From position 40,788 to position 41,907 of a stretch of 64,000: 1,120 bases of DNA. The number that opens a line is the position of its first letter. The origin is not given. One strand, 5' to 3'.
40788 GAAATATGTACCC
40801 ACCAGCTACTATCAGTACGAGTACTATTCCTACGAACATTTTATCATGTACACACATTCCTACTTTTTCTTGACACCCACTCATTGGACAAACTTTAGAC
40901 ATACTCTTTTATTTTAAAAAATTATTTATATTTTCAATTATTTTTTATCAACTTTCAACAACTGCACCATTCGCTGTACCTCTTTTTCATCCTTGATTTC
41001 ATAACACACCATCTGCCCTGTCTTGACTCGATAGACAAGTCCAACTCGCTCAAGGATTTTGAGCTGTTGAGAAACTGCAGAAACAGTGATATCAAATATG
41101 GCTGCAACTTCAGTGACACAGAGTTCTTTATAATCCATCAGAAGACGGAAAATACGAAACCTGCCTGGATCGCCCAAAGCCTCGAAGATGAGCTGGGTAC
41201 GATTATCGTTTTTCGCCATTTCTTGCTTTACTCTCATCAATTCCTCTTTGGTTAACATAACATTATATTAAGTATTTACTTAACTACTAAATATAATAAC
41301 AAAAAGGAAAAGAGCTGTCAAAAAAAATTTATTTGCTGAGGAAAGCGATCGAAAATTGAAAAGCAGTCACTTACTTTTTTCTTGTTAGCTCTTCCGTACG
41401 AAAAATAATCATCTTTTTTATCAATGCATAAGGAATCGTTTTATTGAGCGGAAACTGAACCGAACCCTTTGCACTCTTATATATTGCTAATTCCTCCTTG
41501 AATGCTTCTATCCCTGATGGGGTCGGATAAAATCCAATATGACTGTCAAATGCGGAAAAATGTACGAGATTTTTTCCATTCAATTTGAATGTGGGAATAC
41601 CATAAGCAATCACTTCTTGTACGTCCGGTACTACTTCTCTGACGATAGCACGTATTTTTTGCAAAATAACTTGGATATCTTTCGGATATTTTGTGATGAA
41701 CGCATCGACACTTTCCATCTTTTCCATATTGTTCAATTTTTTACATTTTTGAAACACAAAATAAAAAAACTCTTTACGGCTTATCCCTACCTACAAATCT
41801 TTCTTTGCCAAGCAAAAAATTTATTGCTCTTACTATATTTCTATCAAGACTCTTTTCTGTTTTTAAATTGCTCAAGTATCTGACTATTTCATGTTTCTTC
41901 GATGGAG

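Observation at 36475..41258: Redox cluster: pyridine-nucleotide disulfide oxidoreductase fused through a TM helix to thioredoxin, plus two DedA, CcdA, a membrane Trx and ArsR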

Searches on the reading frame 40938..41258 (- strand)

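Call 3: search_protein_families(library=pfam, proteins=[window:40938-41258:-], max_evalue=0.01)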
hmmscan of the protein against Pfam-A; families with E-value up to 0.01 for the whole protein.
window:40938-41258:- (106 aa): 9 families
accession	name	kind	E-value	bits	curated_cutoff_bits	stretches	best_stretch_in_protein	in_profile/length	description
PF01022.26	HTH_5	-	3.1e-13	49.8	22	1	30-76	1-46/47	Bacterial regulatory protein, arsR family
PF12840.13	HTH_20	-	8.9e-10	38.8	27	1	28-75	1-48/51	Helix-turn-helix domain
PF25212.1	HVO_A0114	-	2e-05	24.8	27.6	1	31-83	22-74/84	HVO_A0114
PF12802.13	MarR_2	-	2.8e-05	24.6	27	1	33-79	7-54/61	MarR family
PF01047.28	MarR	-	0.00019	21.7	24.6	1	32-79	4-51/59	MarR family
PF01978.25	TrmB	-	0.00037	20.7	25.6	1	35-89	12-65/68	Sugar-specific transcriptional regulator TrmB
PF13412.12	HTH_24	-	0.001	19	21.9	1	34-75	6-47/48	Winged helix-turn-helix DNA-binding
PF09339.16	HTH_IclR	-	0.0013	18.9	22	1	34-77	6-50/52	IclR helix-turn-helix domain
PF13601.12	HTH_34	-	0.0024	18.4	27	1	33-79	2-48/80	Winged helix DNA-binding domain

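Call 4: search_protein_families(library=ncbifam, proteins=[window:40938-41258:-], max_evalue=0.01)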
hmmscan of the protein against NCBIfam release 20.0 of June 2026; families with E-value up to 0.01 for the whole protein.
window:40938-41258:- (106 aa): 12 families
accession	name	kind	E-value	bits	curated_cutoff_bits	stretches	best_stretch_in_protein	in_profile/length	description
NF033788.1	HTH_metalloreg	subfamily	6.8e-22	77.1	55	1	24-92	4-72/77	metalloregulator ArsR/SmtB family transcription factor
NF033789.1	repress_SdpR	subfamily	7.6e-13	48.2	100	1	24-89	1-65/79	autorepressor SdpR family transcription factor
NF047906.1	CdPbTransRegCmtR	equivalog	5.5e-09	35.9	150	1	23-103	13-92/104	Cd(II)/Pb(II)-sensing metalloregulatory transcriptional regulator CmtR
NF041413.1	ArsR_Rv2640c_fam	equivalog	2.3e-07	31.2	155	1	23-100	34-112/118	Rv2640c family ArsR-like transcriptional regulator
NF045707.1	Dbac_1936_reg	equivalog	6.8e-07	29.2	115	1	20-102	6-87/99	ArsR/SmtB-type metalloregulator TsoR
NF007528.0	PRK10141.1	subfamily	9.5e-07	28.7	97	1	24-88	9-73/117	metalloregulator ArsR/SmtB family transcription factor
NF052532.1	TransRegPagRBaca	equivalog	1.2e-05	25.3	170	1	24-101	20-95/99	transcriptional repressor PagR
NF040642.1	sulf_sens_BigR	equivalog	5.8e-05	23.1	155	1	13-98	2-86/95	sulfite-sensing transcriptional repressor BigR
NF040939.2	trans_reg_lrs14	equivalog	0.00022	21.2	90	1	35-80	25-71/103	Lrs14 family HTH-type transcriptional regulator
NF053606.1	Sta1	subfamily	0.00023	21.2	80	1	34-93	23-88/100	Sta1 family transcriptional regulator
NF007753.1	PRK10434.1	equivalog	0.0029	17.2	350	1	35-99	9-73/253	glucitol operon DNA-binding transcriptional repressor SrlR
NF040755.1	AgaR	equivalog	0.0099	15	260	0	33-94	8-71/256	transcriptional repressor AgaR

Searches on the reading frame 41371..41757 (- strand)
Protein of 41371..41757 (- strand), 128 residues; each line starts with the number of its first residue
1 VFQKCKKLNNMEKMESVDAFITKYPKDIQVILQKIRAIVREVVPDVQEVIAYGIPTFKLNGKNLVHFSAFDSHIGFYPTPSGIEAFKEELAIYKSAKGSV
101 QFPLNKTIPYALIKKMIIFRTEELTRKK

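Call 3: search_protein_families(library=pfam, proteins=[window:41371-41757:-], max_evalue=0.01)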
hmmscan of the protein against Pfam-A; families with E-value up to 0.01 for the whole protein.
window:41371-41757:- (128 aa): 2 families
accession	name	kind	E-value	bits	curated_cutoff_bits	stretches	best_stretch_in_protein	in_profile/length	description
PF08818.16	DUF1801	-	5.1e-14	52.9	27.2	1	31-117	4-81/85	Domain of unknown function (DU1801)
PF18899.5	DUF5655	-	0.0064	17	24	1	17-62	1-46/109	Domain of unknown function (DUF5655)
